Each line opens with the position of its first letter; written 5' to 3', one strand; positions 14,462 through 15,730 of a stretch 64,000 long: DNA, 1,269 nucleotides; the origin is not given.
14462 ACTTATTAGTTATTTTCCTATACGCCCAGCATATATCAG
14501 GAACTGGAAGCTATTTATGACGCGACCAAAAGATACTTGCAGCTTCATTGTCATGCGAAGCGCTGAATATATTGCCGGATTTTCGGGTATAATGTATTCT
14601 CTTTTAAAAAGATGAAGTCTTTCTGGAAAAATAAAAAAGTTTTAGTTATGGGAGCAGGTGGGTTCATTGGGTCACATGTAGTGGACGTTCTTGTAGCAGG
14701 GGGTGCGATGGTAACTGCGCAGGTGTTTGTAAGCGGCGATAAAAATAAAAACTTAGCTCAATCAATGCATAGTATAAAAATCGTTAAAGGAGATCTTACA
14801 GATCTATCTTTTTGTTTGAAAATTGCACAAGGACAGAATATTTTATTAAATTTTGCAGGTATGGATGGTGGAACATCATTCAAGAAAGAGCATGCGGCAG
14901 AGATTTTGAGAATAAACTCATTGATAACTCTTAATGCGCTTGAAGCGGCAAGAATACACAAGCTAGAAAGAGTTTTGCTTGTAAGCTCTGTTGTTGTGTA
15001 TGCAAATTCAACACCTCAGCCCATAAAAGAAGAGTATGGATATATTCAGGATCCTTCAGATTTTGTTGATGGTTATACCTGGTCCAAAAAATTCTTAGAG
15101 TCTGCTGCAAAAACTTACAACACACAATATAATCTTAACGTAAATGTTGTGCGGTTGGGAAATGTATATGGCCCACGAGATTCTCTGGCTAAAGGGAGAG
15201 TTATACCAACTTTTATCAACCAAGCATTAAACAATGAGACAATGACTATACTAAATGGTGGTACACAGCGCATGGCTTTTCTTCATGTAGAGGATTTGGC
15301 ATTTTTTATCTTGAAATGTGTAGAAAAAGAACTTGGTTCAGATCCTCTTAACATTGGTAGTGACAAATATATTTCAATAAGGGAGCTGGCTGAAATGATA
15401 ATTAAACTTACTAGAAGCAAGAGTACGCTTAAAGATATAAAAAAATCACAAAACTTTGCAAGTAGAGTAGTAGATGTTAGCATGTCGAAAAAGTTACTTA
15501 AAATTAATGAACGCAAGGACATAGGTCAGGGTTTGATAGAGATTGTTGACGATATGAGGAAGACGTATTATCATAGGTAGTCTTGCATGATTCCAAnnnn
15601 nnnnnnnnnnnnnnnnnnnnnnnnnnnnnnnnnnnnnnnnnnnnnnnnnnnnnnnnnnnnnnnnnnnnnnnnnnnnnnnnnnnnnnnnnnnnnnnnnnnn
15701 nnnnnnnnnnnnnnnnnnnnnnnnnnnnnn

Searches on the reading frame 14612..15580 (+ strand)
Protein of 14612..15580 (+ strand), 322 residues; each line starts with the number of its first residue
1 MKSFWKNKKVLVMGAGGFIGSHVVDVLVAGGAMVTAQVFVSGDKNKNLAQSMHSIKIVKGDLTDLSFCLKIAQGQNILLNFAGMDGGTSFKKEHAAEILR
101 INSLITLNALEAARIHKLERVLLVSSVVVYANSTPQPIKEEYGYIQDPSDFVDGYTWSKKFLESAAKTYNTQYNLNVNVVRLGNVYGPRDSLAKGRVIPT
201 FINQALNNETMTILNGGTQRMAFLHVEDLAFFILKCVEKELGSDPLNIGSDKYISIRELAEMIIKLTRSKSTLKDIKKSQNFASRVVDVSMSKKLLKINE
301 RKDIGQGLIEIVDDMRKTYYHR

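Call 3: search_protein_families(library=pfam, proteins=[window:14612-15580:+], max_evalue=0.001)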
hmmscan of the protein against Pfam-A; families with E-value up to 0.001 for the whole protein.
window:14612-15580:+ (322 aa): 10 families
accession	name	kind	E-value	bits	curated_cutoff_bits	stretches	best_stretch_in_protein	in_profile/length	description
PF01370.27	Epimerase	-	3.3e-42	145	20.9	1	10-249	1-240/240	NAD dependent epimerase/dehydratase family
PF16363.11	GDP_Man_Dehyd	-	2.3e-25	90.2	27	1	11-279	1-280/332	GDP-mannose 4,6 dehydratase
PF01073.25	3Beta_HSD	-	6.7e-17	61.8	22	1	11-231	1-223/280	3-beta hydroxysteroid dehydrogenase/isomerase family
PF02719.21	Polysacc_synt_2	-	2.9e-11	43.5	20.2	1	158-277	141-257/293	Polysaccharide biosynthesis protein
PF07993.18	NAD_binding_4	-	4.5e-10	39.5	20.1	1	50-191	58-211/258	Male sterility protein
PF13460.12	NAD_binding_10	-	1.4e-09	38.6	27.2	1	14-137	1-108/184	NAD(P)H-binding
PF05368.20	NmrA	-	3.5e-08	33.9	27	1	7-67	2-62/298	NmrA-like family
PF04321.23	RmlD_sub_bind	-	7.6e-05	22.4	27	1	9-280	2-245/287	RmlD substrate binding domain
PF00106.31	adh_short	-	0.0003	20.8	26.6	0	8-98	1-101/195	short chain dehydrogenase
PF07061.16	Swi5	-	0.00051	20.5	22.1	0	255-318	4-66/80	Swi5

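Call 7: search_protein_families(library=ncbifam, proteins=[window:14612-15580:+], max_evalue=0.001)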
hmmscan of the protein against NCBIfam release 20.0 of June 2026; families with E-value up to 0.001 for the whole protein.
window:14612-15580:+ (322 aa): 31 families (the best 25 are shown)
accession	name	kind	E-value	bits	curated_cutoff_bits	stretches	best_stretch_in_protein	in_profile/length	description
TIGR04180.1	EDH_00030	hypoth_equivalog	4.6e-32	111.3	475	1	10-274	1-263/297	NAD-dependent 4,6-dehydratase LegB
NF047922.1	GDPFucSynFcl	equivalog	1.3e-23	84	500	1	7-308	2-294/308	GDP-L-fucose synthase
TIGR01181.1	dTDP_gluc_dehyt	equivalog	2.2e-19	69.7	365.1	1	9-312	1-308/321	dTDP-glucose 4,6-dehydratase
TIGR03466.1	HpnA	hypoth_equivalog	1e-18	67.3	367.65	1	9-291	2-270/327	hopanoid-associated sugar epimerase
TIGR01179.1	galE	equivalog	6.3e-17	61.4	262.3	1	9-271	1-279/332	UDP-glucose 4-epimerase GalE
NF008872.0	PRK11908.1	equivalog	2.7e-14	53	294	1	8-278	2-282/349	bifunctional UDP-4-keto-pentose/UDP-xylose synthase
TIGR02197.1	heptose_epim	equivalog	8.1e-14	51.5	274.6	1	10-276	1-269/316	ADP-glyceromanno-heptose 6-epimerase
TIGR02622.1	CDP_4_6_dhtase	equivalog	1.6e-13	50.6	278.45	1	4-234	1-239/352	CDP-glucose 4,6-dehydratase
TIGR01777.1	yfcH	hypoth_equivalog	1.6e-11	44.4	207.35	1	10-267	1-241/292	TIGR01777 family oxidoreductase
NF042423.1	oxyalk_red_Shew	equivalog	5.4e-11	42.1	580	1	6-198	7-187/331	2-alkyl-3-oxoalkanoate reductase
NF005998.1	PRK08125.1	equivalog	6.6e-11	41.3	777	1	4-271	312-589/649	bifunctional UDP-4-amino-4-deoxy-L-arabinose formyltransferase/UDP-glucuronic acid oxidase ArnA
TIGR01746.1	Thioester-redct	subfamily_domain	1.8e-10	40.6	213.35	1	9-265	1-279/371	thioester reductase domain-containing protein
NF042422.1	oxyalk_red_OleD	equivalog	1.1e-09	38.2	580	1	9-238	2-216/329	2-alkyl-3-oxoalkanoate reductase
NF050030.1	thlkprotThyD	equivalog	4.6e-09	35.9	400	1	9-266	2-249/305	thylakoid membrane protein ThyD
NF011728.1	PRK15181.1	equivalog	3.3e-08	32.9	760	1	7-241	15-254/348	Vi polysaccharide biosynthesis UDP-N-acetylglucosaminuronic acid C-4 epimerase TviC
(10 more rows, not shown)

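Call 16: search_solved_structures(query=window:14612-15580:+, max_evalue=1e-10, show_alignments=0)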
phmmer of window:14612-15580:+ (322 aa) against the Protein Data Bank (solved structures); distinct sequences matched with E-value up to 1e-10: 37.
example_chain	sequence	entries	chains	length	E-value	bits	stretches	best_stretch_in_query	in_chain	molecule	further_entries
2c5e_A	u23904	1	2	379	1.9e-29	106.3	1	4-296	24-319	GDP-MANNOSE-3', 5'-EPIMERASE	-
2c59_A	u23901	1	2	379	2.6e-29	105.8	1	4-296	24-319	GDP-MANNOSE-3', 5'-EPIMERASE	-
2c54_A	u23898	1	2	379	6.7e-29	104.5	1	4-296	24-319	GDP-MANNOSE-3', 5'-EPIMERASE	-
2c5a_A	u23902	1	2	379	7.8e-29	104.3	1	4-296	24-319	GDP-MANNOSE-3', 5'-EPIMERASE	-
8sg0_A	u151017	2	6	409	5.4e-27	98.2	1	4-288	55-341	GDP-mannose 3,5-epimerase | GDP-mannose 3,5 epimerase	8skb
2b69_A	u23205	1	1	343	1.2e-26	97.1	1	7-317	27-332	UDP-glucuronate decarboxylase 1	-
4gll_A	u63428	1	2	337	1.2e-26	97.1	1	7-317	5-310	UDP-glucuronic acid decarboxylase 1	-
4m55_A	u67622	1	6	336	3.3e-26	95.7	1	7-317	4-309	UDP-glucuronic acid decarboxylase 1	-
4lk3_A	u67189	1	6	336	3.3e-26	95.7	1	7-317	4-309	UDP-glucuronic acid decarboxylase 1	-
8rdg_A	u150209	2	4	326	2.9e-23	86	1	9-264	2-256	SDR family NAD(P)-dependent oxidoreductase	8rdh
8rdi_A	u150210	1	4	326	4.2e-23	85.4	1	9-264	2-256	SDR family NAD(P)-dependent oxidoreductase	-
6dnt_A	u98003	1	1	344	9.1e-22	81.1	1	5-290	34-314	NAD-dependent epimerase/dehydratase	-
8vr2_A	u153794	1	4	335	1.7e-21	80.1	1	7-313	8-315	NAD-dependent epimerase/dehydratase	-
6wjb_A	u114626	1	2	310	1.6e-19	73.7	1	8-305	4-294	NAD-dependent epimerase/dehydratase family protein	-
6wj9_A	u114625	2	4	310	1.1e-18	71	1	8-305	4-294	NAD-dependent epimerase/dehydratase family protein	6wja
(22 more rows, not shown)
